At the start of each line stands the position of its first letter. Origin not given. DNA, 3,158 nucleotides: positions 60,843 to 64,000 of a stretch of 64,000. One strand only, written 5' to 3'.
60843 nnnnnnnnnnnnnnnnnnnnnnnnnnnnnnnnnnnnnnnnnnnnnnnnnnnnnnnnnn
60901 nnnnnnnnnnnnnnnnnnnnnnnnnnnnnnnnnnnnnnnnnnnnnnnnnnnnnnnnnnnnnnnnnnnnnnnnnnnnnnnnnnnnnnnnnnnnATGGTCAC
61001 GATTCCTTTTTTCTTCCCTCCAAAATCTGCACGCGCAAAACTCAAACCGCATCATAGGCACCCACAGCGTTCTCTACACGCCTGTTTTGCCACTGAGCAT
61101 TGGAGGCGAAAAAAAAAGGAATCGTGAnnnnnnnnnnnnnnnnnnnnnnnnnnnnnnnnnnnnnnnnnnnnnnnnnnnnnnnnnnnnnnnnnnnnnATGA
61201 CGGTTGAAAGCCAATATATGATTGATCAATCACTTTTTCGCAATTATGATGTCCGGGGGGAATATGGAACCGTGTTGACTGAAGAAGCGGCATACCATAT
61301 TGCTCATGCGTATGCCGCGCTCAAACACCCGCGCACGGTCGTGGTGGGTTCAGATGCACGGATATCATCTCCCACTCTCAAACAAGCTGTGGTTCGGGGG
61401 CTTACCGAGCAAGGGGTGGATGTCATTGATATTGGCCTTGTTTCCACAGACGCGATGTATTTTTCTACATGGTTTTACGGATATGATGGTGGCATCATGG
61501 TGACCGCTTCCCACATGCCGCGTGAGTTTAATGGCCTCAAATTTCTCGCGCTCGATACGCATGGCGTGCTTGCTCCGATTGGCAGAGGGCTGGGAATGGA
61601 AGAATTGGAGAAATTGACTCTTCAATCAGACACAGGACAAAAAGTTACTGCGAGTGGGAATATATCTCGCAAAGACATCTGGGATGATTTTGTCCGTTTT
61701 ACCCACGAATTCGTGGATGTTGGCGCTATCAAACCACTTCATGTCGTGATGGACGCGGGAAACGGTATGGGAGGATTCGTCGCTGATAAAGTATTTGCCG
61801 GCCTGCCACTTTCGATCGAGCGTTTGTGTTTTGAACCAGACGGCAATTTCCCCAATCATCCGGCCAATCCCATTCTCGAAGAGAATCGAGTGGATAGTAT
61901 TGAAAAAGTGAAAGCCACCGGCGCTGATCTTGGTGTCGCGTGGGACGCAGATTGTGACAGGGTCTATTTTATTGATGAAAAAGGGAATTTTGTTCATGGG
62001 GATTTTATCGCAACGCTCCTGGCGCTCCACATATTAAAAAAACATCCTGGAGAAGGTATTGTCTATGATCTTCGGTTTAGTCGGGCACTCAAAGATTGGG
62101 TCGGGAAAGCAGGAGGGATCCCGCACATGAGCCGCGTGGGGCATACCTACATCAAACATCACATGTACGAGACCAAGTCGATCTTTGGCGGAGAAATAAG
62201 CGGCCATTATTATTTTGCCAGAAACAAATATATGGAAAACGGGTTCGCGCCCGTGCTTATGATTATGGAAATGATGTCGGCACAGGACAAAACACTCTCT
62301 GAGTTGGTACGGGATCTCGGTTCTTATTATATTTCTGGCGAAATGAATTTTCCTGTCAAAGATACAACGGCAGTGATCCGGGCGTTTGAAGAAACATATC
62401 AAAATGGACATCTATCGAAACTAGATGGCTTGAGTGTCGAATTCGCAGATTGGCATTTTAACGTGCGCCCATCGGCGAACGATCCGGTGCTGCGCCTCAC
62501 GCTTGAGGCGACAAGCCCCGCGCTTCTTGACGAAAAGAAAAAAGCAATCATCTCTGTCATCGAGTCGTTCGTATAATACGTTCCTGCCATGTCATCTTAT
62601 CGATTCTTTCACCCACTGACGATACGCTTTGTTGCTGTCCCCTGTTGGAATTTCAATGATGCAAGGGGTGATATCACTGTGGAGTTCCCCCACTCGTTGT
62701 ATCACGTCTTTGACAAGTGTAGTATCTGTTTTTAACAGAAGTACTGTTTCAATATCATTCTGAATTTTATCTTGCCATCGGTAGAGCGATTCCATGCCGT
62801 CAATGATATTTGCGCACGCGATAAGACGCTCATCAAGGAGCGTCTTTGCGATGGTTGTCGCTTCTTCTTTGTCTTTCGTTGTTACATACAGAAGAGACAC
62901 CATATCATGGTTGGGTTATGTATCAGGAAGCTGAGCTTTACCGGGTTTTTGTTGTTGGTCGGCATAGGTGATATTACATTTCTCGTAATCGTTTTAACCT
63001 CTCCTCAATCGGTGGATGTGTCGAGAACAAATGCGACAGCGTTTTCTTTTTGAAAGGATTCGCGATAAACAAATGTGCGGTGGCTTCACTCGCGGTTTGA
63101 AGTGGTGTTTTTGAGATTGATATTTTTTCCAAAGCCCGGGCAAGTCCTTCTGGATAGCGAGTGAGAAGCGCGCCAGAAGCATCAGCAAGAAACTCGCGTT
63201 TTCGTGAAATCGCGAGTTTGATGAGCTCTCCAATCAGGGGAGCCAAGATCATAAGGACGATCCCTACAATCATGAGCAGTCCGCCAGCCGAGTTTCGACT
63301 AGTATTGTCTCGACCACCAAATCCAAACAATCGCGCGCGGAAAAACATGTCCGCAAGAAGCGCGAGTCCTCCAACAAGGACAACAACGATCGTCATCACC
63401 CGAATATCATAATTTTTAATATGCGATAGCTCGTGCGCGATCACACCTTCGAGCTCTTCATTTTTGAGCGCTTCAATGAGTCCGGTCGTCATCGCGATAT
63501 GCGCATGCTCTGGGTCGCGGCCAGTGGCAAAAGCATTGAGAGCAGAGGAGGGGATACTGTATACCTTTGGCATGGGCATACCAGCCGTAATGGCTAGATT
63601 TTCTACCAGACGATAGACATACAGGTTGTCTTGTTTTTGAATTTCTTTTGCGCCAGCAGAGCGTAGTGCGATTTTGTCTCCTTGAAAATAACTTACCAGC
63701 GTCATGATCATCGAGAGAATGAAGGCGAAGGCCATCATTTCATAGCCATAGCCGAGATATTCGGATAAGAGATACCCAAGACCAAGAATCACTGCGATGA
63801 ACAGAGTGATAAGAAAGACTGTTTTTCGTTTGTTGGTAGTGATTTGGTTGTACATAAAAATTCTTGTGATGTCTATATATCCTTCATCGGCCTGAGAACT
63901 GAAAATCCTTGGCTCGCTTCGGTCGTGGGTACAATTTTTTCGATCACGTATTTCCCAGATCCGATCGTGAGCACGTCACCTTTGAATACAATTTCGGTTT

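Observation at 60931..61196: Structured clpC/pmm divergent region: nested inverted repeats around a 99-bp spacer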

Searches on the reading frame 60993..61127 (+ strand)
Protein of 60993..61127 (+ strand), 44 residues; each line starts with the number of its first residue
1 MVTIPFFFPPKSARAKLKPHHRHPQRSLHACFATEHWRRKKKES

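Call 27: find_encoding_contigs(protein=window:60993-61127:+, flank=3000, max_places=10)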
Protein window:60993-61127:+ (44 aa): no gene with exactly this product is on record in the collection.
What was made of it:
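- Tried and rejected: A look-up of the 44-aa loop ORF, meant to recover the missing middle contig, found nothing on record (call 27).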

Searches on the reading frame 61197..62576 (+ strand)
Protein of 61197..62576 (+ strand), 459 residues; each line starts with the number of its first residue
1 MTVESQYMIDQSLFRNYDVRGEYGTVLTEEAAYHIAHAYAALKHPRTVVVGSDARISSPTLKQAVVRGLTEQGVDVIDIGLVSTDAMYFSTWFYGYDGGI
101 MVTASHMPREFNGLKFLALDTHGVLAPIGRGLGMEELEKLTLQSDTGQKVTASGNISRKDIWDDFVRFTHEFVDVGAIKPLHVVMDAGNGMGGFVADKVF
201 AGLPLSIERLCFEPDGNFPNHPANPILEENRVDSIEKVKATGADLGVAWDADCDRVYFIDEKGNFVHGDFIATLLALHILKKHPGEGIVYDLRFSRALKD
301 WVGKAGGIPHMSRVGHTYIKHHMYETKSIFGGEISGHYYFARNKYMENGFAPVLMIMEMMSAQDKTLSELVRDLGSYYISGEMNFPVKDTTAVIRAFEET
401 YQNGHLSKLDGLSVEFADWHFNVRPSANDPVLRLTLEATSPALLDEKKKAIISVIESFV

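Call 10: search_protein_families(library=pfam, proteins=[window:61197-62576:+])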
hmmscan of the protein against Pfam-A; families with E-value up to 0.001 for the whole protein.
window:61197-62576:+ (459 aa): 4 families
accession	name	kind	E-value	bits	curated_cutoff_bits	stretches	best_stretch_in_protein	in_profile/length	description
PF02878.22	PGM_PMM_I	-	2.8e-30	105.2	22.5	1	13-118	3-113/138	Phosphoglucomutase/phosphomannomutase, alpha/beta/alpha domain I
PF02880.22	PGM_PMM_III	-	4.6e-23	82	20.7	1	268-374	2-111/115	Phosphoglucomutase/phosphomannomutase, alpha/beta/alpha domain III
PF02879.22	PGM_PMM_II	-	4.4e-19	69.4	29.3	1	167-263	5-103/103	Phosphoglucomutase/phosphomannomutase, alpha/beta/alpha domain II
PF00408.26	PGM_PMM_IV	-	6.7e-05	23.3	23.1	1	382-451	1-65/68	Phosphoglucomutase/phosphomannomutase, C-terminal domain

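Call 17: find_encoding_contigs(protein=window:61197-62576:+, flank=6000, max_places=6)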
Protein window:61197-62576:+ (459 aa): 1 contig read that carries it; 1 place shown.
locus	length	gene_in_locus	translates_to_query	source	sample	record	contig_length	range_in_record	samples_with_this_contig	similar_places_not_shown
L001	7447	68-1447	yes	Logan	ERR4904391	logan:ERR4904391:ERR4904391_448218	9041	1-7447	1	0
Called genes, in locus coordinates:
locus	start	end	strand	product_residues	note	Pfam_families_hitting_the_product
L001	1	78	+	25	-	?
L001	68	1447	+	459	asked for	PF02878:PGM_PMM_I, PF02879:PGM_PMM_II, PF02880:PGM_PMM_III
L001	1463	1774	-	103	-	PF03091:CutA1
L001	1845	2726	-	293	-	PF01435:Peptidase_M48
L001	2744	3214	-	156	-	-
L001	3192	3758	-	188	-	PF04011:LemA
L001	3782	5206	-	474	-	PF00890:FAD_binding_2 (weak), PF01593:Amino_oxidase, PF13450:NAD_binding_8, PF13738:Pyr_redox_3 (weak)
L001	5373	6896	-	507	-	-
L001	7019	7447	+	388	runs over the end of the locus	PF02163:Peptidase_M50, PF13180:PDZ_2, PF17820:PDZ_6 (weak)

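Call 20: find_homologous_proteins(query=window:61197-62576:+, max_evalue=1e-30)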
Query window:61197-62576:+ (459 aa): 7342 proteins with E <= 1e-30 among 8000 candidates; the best 120 are listed.
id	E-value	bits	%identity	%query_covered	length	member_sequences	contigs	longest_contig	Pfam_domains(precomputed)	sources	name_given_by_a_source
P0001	0.0e+0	1054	100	100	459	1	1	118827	PF02878.23,PF02879.23,PF02880.23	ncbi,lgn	-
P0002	7.2e-207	706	66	98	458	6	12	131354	PF02878.23,PF00408.27,PF02879.23,PF02880.23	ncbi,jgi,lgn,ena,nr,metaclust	ncbi:MAG: hypothetical protein A3G08_01520 [Candidatus Magasanikbacteria bacterium RIFCSPLOWO2_12_FU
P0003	8.2e-192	656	64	98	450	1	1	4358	PF02878.23,PF02879.23,PF02880.23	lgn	-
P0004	2.2e-191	655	63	97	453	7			PF02878.23,PF02879.23,PF02880.23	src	-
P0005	1.3e-190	652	64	97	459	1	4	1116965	PF02878.23,PF00408.27,PF02879.23,PF02880.23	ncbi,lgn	-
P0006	7.4e-188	643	62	98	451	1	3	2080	PF02878.23,PF00408.27,PF02879.23,PF02880.23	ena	-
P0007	1.2e-187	642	62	98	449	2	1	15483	PF02878.23,PF00408.27,PF02879.23,PF02880.23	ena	-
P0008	5.2e-187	640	61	98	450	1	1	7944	PF02878.23,PF00408.27,PF02879.23,PF02880.23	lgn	-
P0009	1.6e-185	635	63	98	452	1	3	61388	PF02878.23,PF00408.27,PF02879.23,PF02880.23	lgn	-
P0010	1.6e-185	635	61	98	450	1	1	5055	PF02878.23,PF00408.27,PF02879.23,PF02880.23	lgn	-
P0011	8.7e-185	633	60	98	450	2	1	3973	PF02878.23,PF00408.27,PF02879.23,PF02880.23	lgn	-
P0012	1.8e-183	629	61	98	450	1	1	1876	PF02878.23,PF00408.27,PF02879.23,PF02880.23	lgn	-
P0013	5.8e-183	627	58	98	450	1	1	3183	PF02878.23,PF00408.27,PF02879.23,PF02880.23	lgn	-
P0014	1.4e-182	626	62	94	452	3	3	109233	PF02878.23,PF00408.27,PF02879.23,PF02880.23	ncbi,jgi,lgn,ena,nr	ncbi:MAG TPA: phosphomannomutase/phosphoglucomutase [Candidatus Magasanikbacteria bacterium]|nr:phos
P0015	3.7e-182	624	59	98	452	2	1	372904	PF02878.23,PF00408.27,PF02879.23,PF02880.23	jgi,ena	jgi:phosphomannomutase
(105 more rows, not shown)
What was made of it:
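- The element lies in the middle of a contig reported as 118,827 nt long (call 20).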

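Call 54: search_protein_families(library=pfam, proteins=[L001:5373-6896:-, L001:3782-5206:-, L001:2744-3214:-], max_evalue=0.001)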
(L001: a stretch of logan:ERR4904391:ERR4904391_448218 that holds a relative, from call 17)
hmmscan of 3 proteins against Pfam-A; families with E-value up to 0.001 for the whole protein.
L001:5373-6896:- (507 aa): 1 family
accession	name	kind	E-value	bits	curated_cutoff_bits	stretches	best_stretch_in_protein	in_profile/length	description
PF13231.12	PMT_2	-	6.2e-06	26.9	26.1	1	85-238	2-153/160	Dolichyl-phosphate-mannose-protein mannosyltransferase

L001:3782-5206:- (474 aa): 7 families
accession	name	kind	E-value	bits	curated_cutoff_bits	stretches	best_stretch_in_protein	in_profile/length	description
PF13450.12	NAD_binding_8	-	1.9e-12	47.7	21.9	1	9-74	1-67/68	NAD(P)-binding Rossmann-like domain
PF01593.30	Amino_oxidase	-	4.4e-11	43.2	19.8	1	15-392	2-377/443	Flavin containing amine oxidoreductase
PF00890.30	FAD_binding_2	-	7.3e-06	25.9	20.4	1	8-41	3-36/414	FAD binding domain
PF13738.12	Pyr_redox_3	-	9.8e-06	25.4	30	1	8-38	1-32/305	Pyridine nucleotide-disulphide oxidoreductase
PF03275.19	GLF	-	4.4e-05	23.7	26.3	0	151-176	2-26/203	UDP-galactopyranose mutase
PF01946.23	Thi4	-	4.7e-05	23.2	26.2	1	7-43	20-57/235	Thi4 family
PF01494.25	FAD_binding_3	-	8.2e-05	22.4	22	1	7-40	4-37/349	FAD binding domain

L001:2744-3214:- (156 aa): 0 families

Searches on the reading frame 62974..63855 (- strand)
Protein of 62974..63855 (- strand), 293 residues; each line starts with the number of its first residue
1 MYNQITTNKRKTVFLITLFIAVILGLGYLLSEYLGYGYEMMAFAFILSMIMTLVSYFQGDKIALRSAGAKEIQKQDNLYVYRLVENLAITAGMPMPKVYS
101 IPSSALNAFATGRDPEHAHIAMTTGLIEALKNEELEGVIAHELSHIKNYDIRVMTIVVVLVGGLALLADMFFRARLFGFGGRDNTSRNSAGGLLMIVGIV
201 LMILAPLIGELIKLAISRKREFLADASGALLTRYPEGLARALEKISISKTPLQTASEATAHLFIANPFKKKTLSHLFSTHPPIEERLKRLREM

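Call 10: search_protein_families(library=pfam, proteins=[window:62974-63855:-])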
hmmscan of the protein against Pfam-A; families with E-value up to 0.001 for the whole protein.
window:62974-63855:- (293 aa): 2 families
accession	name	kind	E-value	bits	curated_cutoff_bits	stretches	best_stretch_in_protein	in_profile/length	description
PF01435.24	Peptidase_M48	-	7.3e-34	117.6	20.3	1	75-292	2-184/186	Peptidase family M48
PF05569.17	Peptidase_M56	-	0.00055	19.6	31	0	123-160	181-218/296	BlaR1 peptidase M56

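Call 86: find_encoding_contigs(protein=window:62974-63855:-, flank=10000, max_places=4)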
Protein window:62974-63855:- (293 aa): 2 contigs read that carry it; 2 places shown.
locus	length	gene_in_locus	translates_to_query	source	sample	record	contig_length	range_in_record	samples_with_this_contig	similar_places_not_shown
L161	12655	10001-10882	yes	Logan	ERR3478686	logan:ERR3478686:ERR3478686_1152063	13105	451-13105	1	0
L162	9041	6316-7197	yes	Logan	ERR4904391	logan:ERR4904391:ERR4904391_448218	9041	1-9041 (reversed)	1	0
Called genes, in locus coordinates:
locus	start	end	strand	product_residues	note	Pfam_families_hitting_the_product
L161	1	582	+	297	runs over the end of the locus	PF23951:DUF7282, PF13473:Cupredoxin_1, PF00116:COX2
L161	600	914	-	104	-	-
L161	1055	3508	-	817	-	PF01588:tRNA_bind, PF03483:B3_4, PF03484:B5, PF17759:tRNA_synthFbeta, PF03147:FDX-ACB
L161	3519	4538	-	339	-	PF02912:Phe_tRNA-synt_N, PF01409:tRNA-synt_2d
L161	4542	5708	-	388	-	PF02163:Peptidase_M50, PF13180:PDZ_2, PF17820:PDZ_6 (weak)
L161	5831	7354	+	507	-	-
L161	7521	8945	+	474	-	PF00890:FAD_binding_2 (weak), PF01593:Amino_oxidase, PF13450:NAD_binding_8, PF13738:Pyr_redox_3 (weak)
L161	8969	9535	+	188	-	PF04011:LemA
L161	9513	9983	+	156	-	-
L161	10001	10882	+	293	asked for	PF01435:Peptidase_M48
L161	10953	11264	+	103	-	PF03091:CutA1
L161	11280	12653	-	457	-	?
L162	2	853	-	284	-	?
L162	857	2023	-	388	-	PF02163:Peptidase_M50, PF13180:PDZ_2, PF17820:PDZ_6 (weak)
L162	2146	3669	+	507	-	-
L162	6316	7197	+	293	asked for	PF01435:Peptidase_M48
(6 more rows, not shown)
